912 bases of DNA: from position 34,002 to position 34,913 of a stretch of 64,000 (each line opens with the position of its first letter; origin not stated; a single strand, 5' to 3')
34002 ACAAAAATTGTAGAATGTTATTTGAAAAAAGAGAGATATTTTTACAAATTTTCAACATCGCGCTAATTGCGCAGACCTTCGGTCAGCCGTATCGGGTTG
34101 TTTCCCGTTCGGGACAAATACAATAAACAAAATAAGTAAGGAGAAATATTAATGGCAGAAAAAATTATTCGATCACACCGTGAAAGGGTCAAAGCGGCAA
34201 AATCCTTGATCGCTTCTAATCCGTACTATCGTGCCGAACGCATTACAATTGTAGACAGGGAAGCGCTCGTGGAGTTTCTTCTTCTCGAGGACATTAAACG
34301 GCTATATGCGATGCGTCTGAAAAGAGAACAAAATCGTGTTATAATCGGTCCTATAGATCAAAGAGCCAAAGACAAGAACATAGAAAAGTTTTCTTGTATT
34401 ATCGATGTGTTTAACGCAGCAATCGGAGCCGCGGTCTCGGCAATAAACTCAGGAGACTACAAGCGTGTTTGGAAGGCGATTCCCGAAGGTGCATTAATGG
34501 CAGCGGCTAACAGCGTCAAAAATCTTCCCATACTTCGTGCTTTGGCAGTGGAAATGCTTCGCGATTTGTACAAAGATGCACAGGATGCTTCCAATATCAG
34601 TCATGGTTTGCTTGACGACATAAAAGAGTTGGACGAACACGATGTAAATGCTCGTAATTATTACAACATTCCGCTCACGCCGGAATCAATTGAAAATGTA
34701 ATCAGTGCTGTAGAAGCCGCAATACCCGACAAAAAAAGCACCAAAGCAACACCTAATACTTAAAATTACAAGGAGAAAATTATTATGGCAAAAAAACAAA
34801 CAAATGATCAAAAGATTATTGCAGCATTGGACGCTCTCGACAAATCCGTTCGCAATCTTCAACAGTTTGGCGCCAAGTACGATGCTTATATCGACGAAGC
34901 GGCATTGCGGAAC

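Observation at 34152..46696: Operon pairing an ESCRT-III-like protein with a Vps4-like AAA+ ATPase, a protease, a RuvB-like ATPase and two giant transmembrane LRR proteins, inside a bacterial integrative element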

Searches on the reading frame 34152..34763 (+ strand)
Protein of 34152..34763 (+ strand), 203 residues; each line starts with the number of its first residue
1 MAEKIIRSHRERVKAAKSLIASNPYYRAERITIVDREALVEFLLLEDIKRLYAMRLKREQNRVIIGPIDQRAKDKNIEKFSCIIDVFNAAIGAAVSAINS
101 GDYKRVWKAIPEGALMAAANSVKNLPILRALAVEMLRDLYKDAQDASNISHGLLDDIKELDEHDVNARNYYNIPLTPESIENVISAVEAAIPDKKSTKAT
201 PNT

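Call 3: search_protein_families(library=pfam, proteins=[window:34152-34763:+], max_evalue=0.1)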
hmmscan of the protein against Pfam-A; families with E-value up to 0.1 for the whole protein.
window:34152-34763:+ (203 aa): 0 families

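Call 4: search_protein_families(library=padloc, proteins=[window:34152-34763:+], max_evalue=0.1)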
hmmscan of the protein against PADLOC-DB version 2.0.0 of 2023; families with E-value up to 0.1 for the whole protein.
window:34152-34763:+ (203 aa): 0 families

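Call 11: search_protein_families(library=ncbifam, proteins=[window:34152-34763:+], max_evalue=0.01)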
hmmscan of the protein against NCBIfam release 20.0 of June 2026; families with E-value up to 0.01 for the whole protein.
window:34152-34763:+ (203 aa): 1 family
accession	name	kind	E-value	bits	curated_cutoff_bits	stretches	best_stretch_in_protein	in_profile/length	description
TIGR03431.1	PhnD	equivalog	0.0082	15.6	261.1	0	61-118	27-84/288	phosphonate ABC transporter substrate-binding protein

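Call 12: search_protein_families(library=phrogs, proteins=[window:34152-34763:+], max_evalue=0.01)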
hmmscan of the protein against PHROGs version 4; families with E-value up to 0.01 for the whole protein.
window:34152-34763:+ (203 aa): 0 families

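Call 91: search_solved_structures(query=A10, max_evalue=10, show_alignments=1)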
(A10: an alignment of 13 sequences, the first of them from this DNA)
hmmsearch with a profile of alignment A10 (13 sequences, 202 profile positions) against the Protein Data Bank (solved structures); distinct sequences matched with E-value up to 10: 9.
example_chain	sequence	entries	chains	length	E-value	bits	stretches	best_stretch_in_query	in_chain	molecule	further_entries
3vjf_A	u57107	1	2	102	0.099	15.6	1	121-194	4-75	WA20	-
5hm5_A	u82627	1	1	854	0.22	14.5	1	104-172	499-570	Topoisomerase V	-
8df7_A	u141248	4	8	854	0.25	14.3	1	104-172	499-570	Topoisomerase V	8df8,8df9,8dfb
6kos_A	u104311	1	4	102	0.3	14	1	122-191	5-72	SUWA (Super WA20)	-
2z5h_A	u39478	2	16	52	0.46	13.4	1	120-158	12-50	General control protein GCN4 and Tropomyosin alpha-1 chain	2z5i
1kql_A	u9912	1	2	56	0.48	13.4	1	117-158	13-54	Fusion Protein of and striated muscle alpha-tropomyosin and the GCN4 leucine zipper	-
5cws_D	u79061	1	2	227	2.4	11.1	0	129-187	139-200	Nucleoporin NUP49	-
7tbi_N1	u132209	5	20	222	2.5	11.1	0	129-187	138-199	Nup57 | NUP58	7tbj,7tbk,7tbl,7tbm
9fw5_A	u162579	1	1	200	5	10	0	81-157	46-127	Retroaldolase 17 (RAD17)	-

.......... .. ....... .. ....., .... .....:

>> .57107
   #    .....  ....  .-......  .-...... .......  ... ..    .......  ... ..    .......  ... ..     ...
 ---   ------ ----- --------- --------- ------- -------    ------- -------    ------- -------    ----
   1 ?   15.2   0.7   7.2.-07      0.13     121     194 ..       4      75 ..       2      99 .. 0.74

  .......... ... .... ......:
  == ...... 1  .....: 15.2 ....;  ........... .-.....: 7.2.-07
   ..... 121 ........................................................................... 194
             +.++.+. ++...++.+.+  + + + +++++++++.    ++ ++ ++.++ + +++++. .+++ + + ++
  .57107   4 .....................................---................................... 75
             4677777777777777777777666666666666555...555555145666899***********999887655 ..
